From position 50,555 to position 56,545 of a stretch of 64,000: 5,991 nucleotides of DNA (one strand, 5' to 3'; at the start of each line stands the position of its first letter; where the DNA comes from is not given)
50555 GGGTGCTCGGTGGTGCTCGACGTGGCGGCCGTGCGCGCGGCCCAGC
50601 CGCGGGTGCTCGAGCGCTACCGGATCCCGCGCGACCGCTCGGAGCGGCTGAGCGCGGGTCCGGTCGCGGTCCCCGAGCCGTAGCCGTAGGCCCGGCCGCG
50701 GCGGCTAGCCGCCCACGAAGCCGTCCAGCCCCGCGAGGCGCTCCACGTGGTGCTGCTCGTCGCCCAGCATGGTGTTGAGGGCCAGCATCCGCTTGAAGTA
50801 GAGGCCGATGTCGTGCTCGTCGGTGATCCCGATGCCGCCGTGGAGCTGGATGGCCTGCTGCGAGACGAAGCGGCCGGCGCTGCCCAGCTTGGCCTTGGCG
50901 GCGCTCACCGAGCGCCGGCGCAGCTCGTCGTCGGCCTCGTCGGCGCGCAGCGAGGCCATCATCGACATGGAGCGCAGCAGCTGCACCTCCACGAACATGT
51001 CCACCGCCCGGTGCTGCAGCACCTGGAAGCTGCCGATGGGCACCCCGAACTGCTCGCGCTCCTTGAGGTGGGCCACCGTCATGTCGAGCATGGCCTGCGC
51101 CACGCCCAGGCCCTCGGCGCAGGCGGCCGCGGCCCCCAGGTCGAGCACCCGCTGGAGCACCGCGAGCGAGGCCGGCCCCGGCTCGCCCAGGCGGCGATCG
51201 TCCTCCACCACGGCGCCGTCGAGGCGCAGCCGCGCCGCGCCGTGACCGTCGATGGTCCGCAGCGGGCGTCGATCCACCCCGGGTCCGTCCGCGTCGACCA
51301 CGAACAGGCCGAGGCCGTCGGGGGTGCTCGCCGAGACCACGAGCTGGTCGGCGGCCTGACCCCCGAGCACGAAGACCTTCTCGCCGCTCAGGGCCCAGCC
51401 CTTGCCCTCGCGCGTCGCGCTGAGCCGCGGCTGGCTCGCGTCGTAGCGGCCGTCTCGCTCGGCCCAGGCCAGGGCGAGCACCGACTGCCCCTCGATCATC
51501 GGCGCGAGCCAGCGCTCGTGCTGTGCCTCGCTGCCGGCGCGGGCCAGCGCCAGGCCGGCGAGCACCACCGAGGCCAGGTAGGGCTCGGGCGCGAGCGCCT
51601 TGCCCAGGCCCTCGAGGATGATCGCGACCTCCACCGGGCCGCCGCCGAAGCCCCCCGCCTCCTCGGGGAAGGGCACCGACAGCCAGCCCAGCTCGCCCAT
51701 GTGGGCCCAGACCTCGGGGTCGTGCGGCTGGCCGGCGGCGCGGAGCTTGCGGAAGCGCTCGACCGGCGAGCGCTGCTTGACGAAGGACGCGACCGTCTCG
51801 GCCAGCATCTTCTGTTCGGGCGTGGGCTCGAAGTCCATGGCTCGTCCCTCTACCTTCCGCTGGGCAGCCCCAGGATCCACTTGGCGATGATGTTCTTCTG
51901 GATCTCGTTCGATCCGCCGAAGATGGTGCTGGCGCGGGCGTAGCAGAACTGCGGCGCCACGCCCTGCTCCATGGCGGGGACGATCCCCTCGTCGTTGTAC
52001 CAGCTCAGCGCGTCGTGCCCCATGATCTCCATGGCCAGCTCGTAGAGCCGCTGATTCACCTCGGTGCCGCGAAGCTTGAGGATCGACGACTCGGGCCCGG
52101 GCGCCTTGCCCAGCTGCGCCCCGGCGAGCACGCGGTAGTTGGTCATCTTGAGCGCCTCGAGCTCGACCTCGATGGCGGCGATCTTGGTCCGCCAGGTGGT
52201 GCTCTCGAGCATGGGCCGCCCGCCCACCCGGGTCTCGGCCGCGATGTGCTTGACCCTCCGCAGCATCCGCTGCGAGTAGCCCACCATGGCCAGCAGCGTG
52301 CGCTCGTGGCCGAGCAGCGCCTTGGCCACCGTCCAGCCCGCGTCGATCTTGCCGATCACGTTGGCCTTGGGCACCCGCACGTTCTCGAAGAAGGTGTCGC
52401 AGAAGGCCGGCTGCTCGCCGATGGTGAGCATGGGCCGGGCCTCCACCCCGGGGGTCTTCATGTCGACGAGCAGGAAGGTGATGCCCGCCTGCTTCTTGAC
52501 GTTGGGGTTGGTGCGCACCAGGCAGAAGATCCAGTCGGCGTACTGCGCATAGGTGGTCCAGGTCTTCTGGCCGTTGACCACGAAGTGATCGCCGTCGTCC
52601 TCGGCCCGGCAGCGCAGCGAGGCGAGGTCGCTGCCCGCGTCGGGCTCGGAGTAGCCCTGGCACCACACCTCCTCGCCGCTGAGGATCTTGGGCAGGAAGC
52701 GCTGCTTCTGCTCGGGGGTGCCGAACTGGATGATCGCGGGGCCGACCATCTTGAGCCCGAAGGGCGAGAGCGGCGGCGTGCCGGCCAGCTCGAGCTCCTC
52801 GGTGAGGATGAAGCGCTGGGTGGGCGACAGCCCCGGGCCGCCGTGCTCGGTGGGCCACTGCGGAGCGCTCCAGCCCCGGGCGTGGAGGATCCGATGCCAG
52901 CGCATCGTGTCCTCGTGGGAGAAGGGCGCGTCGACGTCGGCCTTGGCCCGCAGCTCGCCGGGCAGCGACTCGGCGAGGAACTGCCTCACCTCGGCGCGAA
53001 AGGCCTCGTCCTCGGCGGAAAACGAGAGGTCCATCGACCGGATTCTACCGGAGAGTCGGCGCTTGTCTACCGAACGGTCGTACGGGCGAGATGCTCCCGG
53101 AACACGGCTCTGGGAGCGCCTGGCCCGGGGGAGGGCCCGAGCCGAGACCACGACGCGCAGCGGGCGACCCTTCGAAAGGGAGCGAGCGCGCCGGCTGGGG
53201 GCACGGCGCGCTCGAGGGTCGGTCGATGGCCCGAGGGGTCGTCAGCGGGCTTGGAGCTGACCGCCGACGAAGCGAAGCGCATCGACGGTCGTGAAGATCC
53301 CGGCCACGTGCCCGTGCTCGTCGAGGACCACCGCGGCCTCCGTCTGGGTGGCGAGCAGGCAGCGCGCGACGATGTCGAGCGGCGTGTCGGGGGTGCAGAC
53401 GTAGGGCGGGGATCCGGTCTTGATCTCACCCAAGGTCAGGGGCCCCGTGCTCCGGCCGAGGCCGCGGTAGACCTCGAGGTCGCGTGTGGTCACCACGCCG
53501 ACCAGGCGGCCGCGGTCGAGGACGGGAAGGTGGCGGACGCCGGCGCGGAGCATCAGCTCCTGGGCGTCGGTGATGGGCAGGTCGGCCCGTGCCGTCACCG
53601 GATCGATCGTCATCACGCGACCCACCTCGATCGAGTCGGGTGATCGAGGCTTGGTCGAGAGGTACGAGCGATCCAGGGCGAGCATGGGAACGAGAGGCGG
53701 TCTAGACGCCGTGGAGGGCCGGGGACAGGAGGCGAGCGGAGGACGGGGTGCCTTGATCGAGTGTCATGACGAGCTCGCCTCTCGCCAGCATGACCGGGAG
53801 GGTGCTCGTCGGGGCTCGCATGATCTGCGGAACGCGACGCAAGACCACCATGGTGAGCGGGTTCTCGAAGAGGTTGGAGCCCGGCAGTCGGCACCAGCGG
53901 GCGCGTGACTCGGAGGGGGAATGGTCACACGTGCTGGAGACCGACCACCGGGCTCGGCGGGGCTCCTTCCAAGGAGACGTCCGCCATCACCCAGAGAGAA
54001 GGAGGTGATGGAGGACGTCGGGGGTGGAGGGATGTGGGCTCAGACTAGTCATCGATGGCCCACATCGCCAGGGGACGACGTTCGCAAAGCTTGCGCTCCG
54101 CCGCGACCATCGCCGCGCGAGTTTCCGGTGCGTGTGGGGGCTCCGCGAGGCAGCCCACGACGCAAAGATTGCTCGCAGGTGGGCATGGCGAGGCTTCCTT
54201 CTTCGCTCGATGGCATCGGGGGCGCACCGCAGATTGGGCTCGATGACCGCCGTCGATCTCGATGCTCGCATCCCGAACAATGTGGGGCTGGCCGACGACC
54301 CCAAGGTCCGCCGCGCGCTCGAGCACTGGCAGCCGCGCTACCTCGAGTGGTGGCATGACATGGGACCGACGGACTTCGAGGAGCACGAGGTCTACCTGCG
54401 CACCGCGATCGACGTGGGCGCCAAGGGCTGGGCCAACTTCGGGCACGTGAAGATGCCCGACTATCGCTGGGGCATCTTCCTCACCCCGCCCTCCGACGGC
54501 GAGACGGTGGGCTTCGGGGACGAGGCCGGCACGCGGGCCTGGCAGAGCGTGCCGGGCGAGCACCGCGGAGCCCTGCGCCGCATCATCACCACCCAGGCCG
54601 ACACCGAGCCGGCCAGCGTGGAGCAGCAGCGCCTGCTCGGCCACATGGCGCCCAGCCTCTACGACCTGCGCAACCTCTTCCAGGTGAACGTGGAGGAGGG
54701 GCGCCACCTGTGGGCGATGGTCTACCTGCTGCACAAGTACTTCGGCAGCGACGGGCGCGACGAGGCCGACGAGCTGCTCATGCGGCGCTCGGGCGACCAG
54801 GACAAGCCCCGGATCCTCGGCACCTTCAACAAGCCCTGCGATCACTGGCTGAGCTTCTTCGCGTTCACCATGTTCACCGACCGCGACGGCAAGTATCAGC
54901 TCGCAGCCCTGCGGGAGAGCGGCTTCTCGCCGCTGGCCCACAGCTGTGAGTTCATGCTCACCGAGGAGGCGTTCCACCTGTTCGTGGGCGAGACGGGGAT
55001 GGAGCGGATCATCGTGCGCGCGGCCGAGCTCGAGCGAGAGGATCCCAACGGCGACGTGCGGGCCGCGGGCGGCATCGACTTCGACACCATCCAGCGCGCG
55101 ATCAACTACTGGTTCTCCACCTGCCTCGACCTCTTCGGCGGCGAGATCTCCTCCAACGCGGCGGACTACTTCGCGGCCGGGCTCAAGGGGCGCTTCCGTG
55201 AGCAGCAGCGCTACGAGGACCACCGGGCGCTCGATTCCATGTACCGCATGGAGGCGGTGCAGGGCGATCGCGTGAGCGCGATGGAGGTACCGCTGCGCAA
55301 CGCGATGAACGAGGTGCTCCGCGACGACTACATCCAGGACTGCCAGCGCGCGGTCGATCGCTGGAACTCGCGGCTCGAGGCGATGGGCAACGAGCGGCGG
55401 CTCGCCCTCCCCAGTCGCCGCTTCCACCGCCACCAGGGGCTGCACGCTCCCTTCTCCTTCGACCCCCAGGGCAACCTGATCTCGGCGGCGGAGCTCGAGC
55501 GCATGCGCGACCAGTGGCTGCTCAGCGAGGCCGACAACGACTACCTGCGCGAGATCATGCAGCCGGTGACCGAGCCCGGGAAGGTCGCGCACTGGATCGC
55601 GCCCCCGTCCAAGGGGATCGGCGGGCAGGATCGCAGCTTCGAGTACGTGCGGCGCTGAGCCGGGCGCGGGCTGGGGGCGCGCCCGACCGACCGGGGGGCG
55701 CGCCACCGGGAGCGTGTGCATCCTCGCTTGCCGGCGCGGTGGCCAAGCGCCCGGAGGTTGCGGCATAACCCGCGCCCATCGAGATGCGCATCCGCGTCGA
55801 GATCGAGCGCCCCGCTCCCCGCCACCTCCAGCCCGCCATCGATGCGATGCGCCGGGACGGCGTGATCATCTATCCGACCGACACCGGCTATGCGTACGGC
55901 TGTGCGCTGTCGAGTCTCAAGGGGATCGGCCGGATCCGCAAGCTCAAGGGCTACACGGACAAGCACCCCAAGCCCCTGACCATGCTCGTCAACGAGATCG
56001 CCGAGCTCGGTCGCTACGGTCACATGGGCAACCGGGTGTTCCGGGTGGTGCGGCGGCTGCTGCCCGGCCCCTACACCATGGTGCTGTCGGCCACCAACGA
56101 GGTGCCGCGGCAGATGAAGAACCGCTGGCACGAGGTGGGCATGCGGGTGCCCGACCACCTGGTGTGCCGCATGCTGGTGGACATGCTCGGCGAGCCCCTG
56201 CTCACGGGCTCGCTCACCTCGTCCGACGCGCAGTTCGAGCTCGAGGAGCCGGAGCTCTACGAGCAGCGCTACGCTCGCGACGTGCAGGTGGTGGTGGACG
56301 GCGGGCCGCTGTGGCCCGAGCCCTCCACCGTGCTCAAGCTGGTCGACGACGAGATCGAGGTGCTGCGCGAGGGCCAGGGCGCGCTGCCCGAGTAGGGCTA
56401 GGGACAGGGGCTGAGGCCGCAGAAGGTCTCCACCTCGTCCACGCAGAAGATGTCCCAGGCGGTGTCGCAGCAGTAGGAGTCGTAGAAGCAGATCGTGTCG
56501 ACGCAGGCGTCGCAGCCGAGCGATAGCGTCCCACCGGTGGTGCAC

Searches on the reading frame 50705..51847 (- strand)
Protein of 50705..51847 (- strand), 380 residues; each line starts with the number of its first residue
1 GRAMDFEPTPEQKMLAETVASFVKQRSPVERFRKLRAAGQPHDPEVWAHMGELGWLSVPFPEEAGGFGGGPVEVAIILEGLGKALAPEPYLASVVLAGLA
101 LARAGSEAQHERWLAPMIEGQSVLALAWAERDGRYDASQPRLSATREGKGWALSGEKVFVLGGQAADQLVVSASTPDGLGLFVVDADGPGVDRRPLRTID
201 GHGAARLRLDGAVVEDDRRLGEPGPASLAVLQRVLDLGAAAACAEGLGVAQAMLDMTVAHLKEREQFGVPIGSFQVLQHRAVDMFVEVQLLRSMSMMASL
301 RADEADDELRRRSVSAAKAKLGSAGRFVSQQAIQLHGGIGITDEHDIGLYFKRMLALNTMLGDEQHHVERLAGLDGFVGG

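Call 65: search_protein_families(library=pfam, proteins=[window:50705-51847:-], max_evalue=0.00001)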
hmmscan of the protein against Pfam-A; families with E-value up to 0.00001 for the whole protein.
window:50705-51847:- (380 aa): 4 families
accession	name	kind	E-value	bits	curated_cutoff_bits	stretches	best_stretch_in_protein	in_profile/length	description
PF00441.29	Acyl-CoA_dh_1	-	8.3e-25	88.1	22.4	1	229-372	5-146/150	Acyl-CoA dehydrogenase, C-terminal domain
PF02771.21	Acyl-CoA_dh_N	-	1.8e-22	80.3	22.9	1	9-120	1-112/113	Acyl-CoA dehydrogenase, N-terminal domain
PF02770.24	Acyl-CoA_dh_M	-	6.9e-11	42.6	33.3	1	125-210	1-95/97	Acyl-CoA dehydrogenase, middle domain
PF08028.16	Acyl-CoA_dh_2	-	9.4e-06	26.4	22.7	0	242-345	3-114/134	Acyl-CoA dehydrogenase, C-terminal domain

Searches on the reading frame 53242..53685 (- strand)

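Call 65: search_protein_families(library=pfam, proteins=[window:53242-53685:-], max_evalue=0.00001)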
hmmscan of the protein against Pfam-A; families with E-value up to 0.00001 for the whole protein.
window:53242-53685:- (147 aa): 1 family
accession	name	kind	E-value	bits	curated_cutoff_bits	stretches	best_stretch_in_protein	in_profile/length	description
PF00571.33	CBS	-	1.2e-22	80.4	24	2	21-70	1-51/57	CBS domain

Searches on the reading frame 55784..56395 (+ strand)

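Call 65: search_protein_families(library=pfam, proteins=[window:55784-56395:+], max_evalue=0.00001)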
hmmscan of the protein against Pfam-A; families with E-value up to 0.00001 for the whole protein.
window:55784-56395:+ (203 aa): 1 family
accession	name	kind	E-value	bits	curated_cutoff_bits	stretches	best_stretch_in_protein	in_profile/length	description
PF01300.24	Sua5_yciO_yrdC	-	1e-36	126.6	25.1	1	21-197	2-178/178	Telomere recombination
